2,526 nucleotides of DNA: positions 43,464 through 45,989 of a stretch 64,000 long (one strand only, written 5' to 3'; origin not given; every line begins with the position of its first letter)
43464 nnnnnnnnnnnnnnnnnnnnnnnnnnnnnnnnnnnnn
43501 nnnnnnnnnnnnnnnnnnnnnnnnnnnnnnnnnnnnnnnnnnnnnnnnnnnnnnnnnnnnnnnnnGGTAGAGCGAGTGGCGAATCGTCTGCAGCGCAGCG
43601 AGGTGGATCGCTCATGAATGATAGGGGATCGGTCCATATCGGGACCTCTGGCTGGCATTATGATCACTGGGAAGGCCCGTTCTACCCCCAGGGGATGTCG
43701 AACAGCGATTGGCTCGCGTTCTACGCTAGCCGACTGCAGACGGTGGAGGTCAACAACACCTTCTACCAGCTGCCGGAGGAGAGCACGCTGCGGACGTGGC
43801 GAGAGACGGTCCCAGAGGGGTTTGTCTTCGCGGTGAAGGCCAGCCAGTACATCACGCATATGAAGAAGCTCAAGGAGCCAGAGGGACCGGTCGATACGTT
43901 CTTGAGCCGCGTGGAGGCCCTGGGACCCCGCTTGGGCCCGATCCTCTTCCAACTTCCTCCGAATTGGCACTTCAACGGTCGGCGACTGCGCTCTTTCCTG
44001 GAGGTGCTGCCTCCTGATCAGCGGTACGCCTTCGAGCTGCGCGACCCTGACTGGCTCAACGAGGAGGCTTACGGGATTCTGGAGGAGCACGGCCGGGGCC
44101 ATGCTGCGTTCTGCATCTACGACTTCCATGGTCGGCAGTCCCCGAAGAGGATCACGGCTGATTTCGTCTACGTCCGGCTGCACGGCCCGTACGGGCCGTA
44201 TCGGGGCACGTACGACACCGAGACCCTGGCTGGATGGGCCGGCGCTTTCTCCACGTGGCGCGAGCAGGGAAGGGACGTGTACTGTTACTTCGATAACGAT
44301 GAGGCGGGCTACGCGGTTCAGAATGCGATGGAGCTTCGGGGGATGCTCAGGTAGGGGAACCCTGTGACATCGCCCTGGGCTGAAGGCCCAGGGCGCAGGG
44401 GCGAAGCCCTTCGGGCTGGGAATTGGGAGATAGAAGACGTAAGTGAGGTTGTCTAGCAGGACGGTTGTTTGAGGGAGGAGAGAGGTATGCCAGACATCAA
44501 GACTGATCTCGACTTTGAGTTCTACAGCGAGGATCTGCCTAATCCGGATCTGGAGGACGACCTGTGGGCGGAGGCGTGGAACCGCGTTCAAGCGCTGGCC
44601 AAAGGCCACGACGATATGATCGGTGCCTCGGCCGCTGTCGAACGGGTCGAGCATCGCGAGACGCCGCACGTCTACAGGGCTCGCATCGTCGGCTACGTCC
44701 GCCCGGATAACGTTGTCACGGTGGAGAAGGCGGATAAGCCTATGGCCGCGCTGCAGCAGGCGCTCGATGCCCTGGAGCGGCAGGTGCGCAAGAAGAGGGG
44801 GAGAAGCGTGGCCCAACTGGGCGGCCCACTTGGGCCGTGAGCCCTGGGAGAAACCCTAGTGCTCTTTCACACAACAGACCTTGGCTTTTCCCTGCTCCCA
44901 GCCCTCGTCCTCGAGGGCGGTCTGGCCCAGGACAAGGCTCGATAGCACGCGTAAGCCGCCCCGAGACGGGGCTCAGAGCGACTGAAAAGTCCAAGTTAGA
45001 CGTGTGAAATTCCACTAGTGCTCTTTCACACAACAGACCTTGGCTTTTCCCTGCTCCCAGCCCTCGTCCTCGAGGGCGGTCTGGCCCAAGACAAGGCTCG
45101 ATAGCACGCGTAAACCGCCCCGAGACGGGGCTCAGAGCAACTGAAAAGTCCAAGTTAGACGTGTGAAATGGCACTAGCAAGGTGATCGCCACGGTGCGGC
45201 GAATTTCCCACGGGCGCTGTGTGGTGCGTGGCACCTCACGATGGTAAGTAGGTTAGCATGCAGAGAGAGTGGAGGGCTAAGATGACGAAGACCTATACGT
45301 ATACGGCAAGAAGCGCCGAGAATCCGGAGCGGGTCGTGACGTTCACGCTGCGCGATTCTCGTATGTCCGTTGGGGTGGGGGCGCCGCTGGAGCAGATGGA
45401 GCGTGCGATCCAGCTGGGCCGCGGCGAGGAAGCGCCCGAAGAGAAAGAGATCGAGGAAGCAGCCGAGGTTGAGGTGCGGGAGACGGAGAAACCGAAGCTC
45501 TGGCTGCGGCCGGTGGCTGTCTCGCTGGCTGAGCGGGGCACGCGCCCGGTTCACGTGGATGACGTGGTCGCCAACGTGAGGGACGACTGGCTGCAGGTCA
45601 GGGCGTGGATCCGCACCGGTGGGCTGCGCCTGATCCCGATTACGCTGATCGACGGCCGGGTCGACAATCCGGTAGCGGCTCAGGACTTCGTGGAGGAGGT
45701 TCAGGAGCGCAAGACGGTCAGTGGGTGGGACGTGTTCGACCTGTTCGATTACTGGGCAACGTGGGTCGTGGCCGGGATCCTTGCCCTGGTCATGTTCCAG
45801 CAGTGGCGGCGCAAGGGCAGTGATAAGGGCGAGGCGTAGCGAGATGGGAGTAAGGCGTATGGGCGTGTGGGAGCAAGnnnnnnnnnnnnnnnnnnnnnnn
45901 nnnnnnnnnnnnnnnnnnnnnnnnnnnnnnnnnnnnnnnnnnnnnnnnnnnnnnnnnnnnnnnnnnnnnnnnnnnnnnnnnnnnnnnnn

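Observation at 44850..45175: Tandemly duplicated 159 bp highly structured intergenic element (candidate sRNA or MITE)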

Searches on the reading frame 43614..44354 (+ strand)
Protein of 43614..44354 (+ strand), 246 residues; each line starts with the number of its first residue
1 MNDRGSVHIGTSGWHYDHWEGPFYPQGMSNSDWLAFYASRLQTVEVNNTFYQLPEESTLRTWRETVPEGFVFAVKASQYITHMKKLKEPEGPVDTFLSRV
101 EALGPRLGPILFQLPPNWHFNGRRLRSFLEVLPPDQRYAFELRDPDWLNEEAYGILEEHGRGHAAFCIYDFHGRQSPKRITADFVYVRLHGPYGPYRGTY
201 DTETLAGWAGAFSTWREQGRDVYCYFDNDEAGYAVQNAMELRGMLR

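Call 11: find_encoding_contigs(protein=window:43614-44354:+, flank=10000, max_places=10)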
Protein window:43614-44354:+ (246 aa): 1 contig read that carries it; 1 place shown.
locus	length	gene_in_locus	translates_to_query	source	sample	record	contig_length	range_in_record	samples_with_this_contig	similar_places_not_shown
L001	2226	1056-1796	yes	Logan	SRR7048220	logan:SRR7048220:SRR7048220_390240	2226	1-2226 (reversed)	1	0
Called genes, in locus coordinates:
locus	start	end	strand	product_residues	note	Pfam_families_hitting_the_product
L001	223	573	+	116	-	PF05239:PRC (weak)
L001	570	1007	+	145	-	-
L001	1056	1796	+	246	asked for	PF01904:DUF72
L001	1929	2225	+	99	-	?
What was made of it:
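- Tried and rejected: The DUF72 protein gave only a 2.2-kb contig that stops before the repeat (call 11).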

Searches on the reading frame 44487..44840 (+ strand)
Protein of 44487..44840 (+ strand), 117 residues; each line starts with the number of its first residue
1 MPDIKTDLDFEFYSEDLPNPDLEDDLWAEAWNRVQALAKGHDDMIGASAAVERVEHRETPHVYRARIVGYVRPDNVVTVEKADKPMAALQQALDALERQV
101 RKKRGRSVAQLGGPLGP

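Call 20: search_protein_families(library=pfam, proteins=[window:44487-44840:+], max_evalue=0.01)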
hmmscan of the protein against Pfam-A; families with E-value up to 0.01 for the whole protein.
window:44487-44840:+ (117 aa): 1 family
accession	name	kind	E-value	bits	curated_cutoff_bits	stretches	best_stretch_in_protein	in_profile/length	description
PF02482.25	Ribosomal_S30AE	-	1.7e-05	25.9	23.7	1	32-106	20-86/88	Sigma 54 modulation protein / S30EA ribosomal protein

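Call 23: find_encoding_contigs(protein=window:44487-44840:+, flank=10000, max_places=10)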
Protein window:44487-44840:+ (117 aa): no gene with exactly this product is on record in the collection.

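Call 26: search_protein_families(library=ncbifam, proteins=[window:44487-44840:+], max_evalue=0.01)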
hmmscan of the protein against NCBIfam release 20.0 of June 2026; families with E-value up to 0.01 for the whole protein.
window:44487-44840:+ (117 aa): 1 family
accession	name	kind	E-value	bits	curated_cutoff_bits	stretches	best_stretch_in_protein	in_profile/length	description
TIGR00741.1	yfiA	equivalog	0.0019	18.7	40.9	1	39-107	29-95/102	ribosome hibernation-promoting factor, HPF/YfiA family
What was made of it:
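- On IS5-family MITE (4-bp CTAG duplication): No IS5 model appears among its matches at the thresholds used (calls 20, 26).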

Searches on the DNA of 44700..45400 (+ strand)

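Call 5: search_rna_families(source=window, start=44700, end=45400, threshold=evalue, max_evalue=10, show_alignments=3)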
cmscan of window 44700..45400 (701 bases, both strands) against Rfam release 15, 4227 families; matches with E-value up to 10: 4.
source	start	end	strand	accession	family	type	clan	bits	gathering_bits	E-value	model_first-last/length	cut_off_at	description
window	44744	44782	+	RF00753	mir-503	Gene; miRNA;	-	17.5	54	0.79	1-71/71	no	mir-503 microRNA precursor family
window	44885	44987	+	RF03249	mir-2114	Gene; miRNA;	-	15.4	94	5.2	1-84/84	no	mir-2114 microRNA precursor family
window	45041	45089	+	RF02448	SpR20_sRNA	Gene; sRNA;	-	15.1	45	2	1-45/45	no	Streptococcus sRNA SpR20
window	45103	45131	+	RF01716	PhotoRC-I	Cis-reg;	-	11.9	45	3.1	1-44/44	no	PhotoRC-I RNA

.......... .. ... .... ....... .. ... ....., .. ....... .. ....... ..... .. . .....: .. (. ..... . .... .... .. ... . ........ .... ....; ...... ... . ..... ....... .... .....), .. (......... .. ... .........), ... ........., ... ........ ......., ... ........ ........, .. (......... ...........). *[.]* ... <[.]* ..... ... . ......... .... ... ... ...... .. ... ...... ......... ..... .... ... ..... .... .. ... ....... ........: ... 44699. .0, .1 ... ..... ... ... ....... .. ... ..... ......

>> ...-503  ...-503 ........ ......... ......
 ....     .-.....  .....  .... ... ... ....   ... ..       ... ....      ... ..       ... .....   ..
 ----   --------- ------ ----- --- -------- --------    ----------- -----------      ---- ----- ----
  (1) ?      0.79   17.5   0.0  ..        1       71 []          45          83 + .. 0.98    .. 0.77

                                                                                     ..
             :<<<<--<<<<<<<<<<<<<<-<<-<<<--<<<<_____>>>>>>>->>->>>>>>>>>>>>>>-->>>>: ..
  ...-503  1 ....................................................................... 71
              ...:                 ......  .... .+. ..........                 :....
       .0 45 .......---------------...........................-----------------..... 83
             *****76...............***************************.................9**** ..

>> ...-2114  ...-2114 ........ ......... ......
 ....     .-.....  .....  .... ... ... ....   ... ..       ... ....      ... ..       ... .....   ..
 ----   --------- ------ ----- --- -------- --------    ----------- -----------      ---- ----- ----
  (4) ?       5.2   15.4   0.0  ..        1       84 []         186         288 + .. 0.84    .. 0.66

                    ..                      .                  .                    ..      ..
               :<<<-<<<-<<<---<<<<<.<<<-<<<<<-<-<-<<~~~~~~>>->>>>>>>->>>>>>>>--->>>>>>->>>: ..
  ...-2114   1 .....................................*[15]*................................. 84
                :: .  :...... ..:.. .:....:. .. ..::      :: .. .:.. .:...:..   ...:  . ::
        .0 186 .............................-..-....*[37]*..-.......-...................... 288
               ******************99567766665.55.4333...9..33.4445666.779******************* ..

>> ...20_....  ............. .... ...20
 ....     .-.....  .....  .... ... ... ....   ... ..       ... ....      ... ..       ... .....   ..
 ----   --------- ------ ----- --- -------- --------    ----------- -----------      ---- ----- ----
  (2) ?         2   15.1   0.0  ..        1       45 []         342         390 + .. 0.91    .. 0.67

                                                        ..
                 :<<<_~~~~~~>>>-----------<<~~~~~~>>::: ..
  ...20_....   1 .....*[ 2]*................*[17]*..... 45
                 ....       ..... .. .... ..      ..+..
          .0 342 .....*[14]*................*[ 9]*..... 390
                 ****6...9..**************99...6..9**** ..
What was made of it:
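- On Known structured RNA family (Rfam): In 44700-45400 the best hits are at E = 0.8-5, far below their thresholds (call 5).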

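Call 12: search_dna_similar(query=window:44856-45014:+, collection=plasmids, mode=distant, max_evalue=0.01)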
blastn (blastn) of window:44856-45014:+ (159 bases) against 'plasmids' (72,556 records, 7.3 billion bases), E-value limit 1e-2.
No match.
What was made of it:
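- Tried and rejected: blastn of the unit against PLSDB plasmids gave no match (call 12).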

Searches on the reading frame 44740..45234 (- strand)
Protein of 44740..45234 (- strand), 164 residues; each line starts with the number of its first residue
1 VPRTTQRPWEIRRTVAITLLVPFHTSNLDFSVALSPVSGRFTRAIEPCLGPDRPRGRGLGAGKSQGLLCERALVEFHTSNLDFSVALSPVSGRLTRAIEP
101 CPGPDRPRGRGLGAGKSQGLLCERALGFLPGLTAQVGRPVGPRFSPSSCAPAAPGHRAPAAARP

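Call 20: search_protein_families(library=pfam, proteins=[window:44740-45234:-], max_evalue=0.01)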
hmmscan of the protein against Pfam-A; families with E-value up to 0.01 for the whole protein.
window:44740-45234:- (164 aa): 0 families

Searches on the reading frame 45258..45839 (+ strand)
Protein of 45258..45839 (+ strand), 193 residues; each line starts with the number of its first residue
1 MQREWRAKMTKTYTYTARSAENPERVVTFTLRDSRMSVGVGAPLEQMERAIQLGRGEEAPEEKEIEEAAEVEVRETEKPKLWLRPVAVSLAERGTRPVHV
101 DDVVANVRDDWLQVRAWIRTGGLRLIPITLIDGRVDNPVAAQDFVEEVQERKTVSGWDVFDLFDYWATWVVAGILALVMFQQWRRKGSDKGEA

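Call 20: search_protein_families(library=pfam, proteins=[window:45258-45839:+], max_evalue=0.01)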
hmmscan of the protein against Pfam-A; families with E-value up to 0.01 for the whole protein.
window:45258-45839:+ (193 aa): 0 families

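Call 24: find_encoding_contigs(protein=window:45258-45839:+, flank=10000, max_places=10)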
Protein window:45258-45839:+ (193 aa): no gene with exactly this product is on record in the collection.

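Call 25: find_encoding_contigs(protein=window:45282-45839:+, flank=10000, max_places=10)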
Protein window:45282-45839:+ (185 aa): no gene with exactly this product is on record in the collection.
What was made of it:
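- Tried and rejected: Exact-protein look-ups for the HPF-like protein and for both start variants of the downstream protein found nothing (calls 23-25).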

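Call 26: search_protein_families(library=ncbifam, proteins=[window:45258-45839:+], max_evalue=0.01)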
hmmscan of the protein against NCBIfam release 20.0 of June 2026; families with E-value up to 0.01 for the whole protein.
window:45258-45839:+ (193 aa): 0 families

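Call 27: find_homologous_proteins(query=window:45258-45839:+, max_evalue=0.001)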
Query window:45258-45839:+ (193 aa): 288 proteins with E <= 0.001 among 535 candidates; the best 120 are listed.
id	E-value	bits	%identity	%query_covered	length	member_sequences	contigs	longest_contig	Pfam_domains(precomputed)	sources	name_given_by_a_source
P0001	2.2e-114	398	98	96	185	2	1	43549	-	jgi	jgi:hypothetical protein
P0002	7.2e-102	357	88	96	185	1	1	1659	-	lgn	-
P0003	7.6e-99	347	82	99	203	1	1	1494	-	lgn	-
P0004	5.7e-98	344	84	96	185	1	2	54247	-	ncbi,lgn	-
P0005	3.4e-97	342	84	96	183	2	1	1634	-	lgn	-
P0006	1.9e-96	339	82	96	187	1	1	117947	-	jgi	jgi:hypothetical protein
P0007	2.7e-96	339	80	96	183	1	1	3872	-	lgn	-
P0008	5.9e-96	338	82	96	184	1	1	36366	-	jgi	-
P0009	7.4e-96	337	81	96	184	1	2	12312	-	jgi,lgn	jgi:hypothetical protein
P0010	1.8e-95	336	83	96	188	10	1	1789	-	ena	-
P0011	9.7e-94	330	81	96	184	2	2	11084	-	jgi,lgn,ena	-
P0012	1.5e-93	330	81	94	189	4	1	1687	-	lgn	-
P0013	2.6e-93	329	78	96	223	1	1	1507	-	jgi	jgi:hypothetical protein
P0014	2.3e-92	326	79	94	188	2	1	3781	-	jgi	jgi:hypothetical protein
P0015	4.6e-92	325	79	96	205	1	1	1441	-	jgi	jgi:hypothetical protein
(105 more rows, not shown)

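Call 28: find_encoding_contigs(protein=P0001, flank=4000, max_places=4)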
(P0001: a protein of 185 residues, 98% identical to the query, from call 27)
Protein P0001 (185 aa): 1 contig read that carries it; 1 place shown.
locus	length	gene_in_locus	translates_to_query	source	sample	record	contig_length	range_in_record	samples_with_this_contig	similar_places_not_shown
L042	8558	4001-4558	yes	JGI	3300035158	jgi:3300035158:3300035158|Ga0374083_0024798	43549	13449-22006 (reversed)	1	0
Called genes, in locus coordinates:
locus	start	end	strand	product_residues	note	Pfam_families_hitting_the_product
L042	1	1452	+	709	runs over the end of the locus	PF22745:Nlig-Ia, PF01653:DNA_ligase_aden, PF03120:OB_DNA_ligase, PF03119:DNA_ligase_ZBD, PF14520:HHH_5 (faint), PF12826:HHH_2, PF00533:BRCT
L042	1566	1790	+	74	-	-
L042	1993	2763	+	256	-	PF05239:PRC (weak)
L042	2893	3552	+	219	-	PF01904:DUF72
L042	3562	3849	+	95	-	-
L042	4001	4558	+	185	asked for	-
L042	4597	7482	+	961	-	PF00690:Cation_ATPase_N, PF00122:E1-E2_ATPase, PF13246:Cation_ATPase, PF00702:Hydrolase, PF08282:Hydrolase_3 (faint), PF00689:Cation_ATPase_C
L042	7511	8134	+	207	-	PF18845:baeRF_family3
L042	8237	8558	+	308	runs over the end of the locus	PF00781:DAGK_cat, PF01513:NAD_kinase (weak), PF19279:YegS_C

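Call 29: find_encoding_contigs(protein=P0004, flank=4000, max_places=4)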
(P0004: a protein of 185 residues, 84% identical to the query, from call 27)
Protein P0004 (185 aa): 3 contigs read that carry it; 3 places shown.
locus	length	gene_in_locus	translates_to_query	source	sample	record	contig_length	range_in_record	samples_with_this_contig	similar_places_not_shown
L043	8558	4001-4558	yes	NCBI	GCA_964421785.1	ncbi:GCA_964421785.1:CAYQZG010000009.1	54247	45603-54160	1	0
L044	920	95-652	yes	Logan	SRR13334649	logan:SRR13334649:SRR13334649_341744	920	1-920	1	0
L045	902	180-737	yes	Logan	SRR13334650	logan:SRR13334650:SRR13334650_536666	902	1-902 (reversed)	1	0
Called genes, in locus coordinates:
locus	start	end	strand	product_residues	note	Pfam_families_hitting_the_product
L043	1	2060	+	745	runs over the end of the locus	PF22745:Nlig-Ia, PF01653:DNA_ligase_aden, PF03120:OB_DNA_ligase, PF14520:HHH_5 (faint), PF12826:HHH_2, PF00533:BRCT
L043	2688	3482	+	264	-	PF05239:PRC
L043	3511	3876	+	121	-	PF02482:Ribosomal_S30AE (faint)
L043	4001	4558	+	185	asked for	-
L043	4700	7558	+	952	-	PF00690:Cation_ATPase_N, PF00122:E1-E2_ATPase, PF13246:Cation_ATPase, PF00702:Hydrolase, PF08282:Hydrolase_3 (faint), PF00689:Cation_ATPase_C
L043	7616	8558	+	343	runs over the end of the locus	?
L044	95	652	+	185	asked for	-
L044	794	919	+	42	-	?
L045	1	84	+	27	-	?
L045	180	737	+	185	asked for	-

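Call 30: find_encoding_contigs(protein=P0006, flank=4000, max_places=4)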
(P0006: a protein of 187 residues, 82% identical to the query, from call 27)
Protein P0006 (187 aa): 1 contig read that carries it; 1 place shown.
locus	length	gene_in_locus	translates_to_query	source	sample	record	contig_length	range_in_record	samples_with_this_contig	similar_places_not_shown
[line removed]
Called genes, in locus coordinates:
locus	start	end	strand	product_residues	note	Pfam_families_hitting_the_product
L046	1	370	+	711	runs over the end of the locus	PF22745:Nlig-Ia, PF01653:DNA_ligase_aden, PF03120:OB_DNA_ligase, PF03119:DNA_ligase_ZBD, PF14520:HHH_5 (faint), PF12826:HHH_2, PF00533:BRCT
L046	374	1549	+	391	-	PF09949:APP1_cat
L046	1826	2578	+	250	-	PF05239:PRC (faint)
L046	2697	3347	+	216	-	PF01904:DUF72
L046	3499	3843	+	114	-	PF02482:Ribosomal_S30AE (weak)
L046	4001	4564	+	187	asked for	-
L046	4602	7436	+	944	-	PF00690:Cation_ATPase_N, PF00122:E1-E2_ATPase, PF00702:Hydrolase, PF13246:Cation_ATPase, PF08282:Hydrolase_3 (faint), PF00689:Cation_ATPase_C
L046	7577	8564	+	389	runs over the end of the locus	PF18845:baeRF_family3, PF18848:baeRF_family6, PF18849:baeRF_family7, PF18851:baeRF_family8, PF18855:baeRF_family11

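Call 32: find_encoding_contigs(protein=P0002, flank=3000, max_places=4)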
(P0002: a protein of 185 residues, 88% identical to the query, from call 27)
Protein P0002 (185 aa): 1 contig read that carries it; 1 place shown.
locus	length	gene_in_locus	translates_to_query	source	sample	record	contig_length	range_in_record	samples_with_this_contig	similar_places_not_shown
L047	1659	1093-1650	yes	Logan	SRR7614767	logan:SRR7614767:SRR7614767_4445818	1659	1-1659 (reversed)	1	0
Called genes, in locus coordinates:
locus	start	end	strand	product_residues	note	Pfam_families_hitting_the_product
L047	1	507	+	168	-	?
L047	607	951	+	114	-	PF02482:Ribosomal_S30AE (weak)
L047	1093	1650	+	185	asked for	-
